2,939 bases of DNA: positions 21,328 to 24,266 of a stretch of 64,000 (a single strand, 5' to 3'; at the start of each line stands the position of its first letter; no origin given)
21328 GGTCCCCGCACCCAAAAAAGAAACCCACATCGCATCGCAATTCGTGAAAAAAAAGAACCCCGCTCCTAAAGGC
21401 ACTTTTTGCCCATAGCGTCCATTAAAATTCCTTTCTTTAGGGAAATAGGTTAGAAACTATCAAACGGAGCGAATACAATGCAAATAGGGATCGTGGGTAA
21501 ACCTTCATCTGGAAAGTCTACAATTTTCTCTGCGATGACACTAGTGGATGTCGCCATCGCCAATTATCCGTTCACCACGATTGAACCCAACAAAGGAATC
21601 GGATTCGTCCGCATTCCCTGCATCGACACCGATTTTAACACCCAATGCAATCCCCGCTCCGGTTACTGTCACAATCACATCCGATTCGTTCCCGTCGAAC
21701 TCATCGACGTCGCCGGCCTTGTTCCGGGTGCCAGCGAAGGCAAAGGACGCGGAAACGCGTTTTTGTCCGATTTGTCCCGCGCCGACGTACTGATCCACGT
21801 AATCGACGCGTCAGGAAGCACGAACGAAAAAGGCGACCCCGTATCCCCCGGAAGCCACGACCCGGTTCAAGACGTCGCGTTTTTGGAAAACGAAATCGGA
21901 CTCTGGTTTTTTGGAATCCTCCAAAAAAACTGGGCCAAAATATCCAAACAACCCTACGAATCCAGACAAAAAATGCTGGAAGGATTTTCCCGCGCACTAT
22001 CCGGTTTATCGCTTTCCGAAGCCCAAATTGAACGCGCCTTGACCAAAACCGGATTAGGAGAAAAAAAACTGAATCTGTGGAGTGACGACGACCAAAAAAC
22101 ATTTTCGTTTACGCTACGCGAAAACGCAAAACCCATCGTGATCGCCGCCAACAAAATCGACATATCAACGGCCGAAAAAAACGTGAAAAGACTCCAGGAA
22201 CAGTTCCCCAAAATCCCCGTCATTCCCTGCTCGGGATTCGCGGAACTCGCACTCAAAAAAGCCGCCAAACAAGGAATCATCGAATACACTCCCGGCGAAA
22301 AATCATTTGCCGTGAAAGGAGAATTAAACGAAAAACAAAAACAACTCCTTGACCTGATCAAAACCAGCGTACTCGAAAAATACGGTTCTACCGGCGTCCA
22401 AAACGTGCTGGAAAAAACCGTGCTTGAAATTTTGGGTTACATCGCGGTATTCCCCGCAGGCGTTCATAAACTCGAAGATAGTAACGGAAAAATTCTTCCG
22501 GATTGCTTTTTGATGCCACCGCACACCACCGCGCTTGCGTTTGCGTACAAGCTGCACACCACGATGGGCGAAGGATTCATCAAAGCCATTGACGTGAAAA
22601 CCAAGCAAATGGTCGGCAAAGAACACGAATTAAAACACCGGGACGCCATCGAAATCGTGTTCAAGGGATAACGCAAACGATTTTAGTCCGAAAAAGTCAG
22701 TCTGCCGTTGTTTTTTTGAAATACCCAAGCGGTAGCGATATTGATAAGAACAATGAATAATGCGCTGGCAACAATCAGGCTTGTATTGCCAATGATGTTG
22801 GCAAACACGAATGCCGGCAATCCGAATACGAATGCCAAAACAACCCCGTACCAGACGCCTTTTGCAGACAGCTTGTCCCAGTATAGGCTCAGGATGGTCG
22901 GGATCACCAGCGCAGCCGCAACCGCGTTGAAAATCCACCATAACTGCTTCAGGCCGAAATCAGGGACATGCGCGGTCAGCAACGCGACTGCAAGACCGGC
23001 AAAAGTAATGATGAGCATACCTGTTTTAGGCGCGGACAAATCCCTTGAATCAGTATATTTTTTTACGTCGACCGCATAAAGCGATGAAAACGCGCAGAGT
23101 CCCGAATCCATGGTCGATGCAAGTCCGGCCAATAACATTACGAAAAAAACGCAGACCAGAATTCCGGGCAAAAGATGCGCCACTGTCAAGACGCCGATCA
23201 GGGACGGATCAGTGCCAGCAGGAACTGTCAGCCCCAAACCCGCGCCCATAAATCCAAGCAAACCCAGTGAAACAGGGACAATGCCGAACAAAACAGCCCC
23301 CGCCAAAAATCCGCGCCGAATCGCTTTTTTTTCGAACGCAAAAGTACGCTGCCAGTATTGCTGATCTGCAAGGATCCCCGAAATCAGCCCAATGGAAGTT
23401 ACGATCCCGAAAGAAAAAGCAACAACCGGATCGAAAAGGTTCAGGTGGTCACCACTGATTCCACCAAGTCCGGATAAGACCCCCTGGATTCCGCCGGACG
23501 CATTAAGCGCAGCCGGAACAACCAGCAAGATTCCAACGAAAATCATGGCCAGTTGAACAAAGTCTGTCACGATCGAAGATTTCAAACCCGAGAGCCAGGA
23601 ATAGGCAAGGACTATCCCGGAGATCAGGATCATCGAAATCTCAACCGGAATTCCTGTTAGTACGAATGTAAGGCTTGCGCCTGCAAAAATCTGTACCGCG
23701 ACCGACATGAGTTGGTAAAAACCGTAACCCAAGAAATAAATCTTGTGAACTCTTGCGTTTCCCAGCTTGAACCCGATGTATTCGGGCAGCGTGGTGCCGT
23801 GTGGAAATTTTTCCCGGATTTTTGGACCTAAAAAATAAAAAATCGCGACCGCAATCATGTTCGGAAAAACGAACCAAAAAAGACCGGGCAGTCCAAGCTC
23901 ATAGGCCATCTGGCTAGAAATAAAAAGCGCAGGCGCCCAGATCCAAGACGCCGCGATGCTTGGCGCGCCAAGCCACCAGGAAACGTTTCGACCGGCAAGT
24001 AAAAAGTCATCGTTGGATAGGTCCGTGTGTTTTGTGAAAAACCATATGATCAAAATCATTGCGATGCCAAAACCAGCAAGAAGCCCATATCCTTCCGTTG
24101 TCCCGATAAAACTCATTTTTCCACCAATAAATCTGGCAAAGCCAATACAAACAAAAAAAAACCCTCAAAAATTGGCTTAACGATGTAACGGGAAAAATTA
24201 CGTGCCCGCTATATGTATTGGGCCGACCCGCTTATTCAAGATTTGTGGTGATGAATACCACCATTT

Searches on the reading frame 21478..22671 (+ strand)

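Call 54: search_protein_families(library=pfam, proteins=[window:21478-22671:+], max_evalue=0.0001)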
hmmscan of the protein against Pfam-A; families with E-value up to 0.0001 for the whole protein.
window:21478-22671:+ (397 aa): 4 families
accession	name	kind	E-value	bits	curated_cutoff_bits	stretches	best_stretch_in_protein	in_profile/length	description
PF08438.16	YGR210-like_G4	-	1.8e-34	118.9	24.7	1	223-326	1-105/108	Obg-like GTPase YGR210-like, G4 motif-containing domain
PF01926.29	MMR_HSR1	-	3.5e-17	63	21.9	1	2-113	1-87/113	50S ribosome-binding GTPase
PF02421.24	FeoB_N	-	1.9e-08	34.5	27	1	2-40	2-40/156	Ferrous iron transport protein B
PF02824.27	TGS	-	4.1e-07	30.4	22.2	1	346-394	13-59/60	TGS domain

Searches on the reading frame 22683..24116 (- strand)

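Call 54: search_protein_families(library=pfam, proteins=[window:22683-24116:-], max_evalue=0.0001)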
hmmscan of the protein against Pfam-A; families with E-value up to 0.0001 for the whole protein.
window:22683-24116:- (477 aa): 1 family
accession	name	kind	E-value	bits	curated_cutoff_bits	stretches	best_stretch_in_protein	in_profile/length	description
PF00474.23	SSF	-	8.5e-24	84.6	22.8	1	38-426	1-404/406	Sodium:solute symporter family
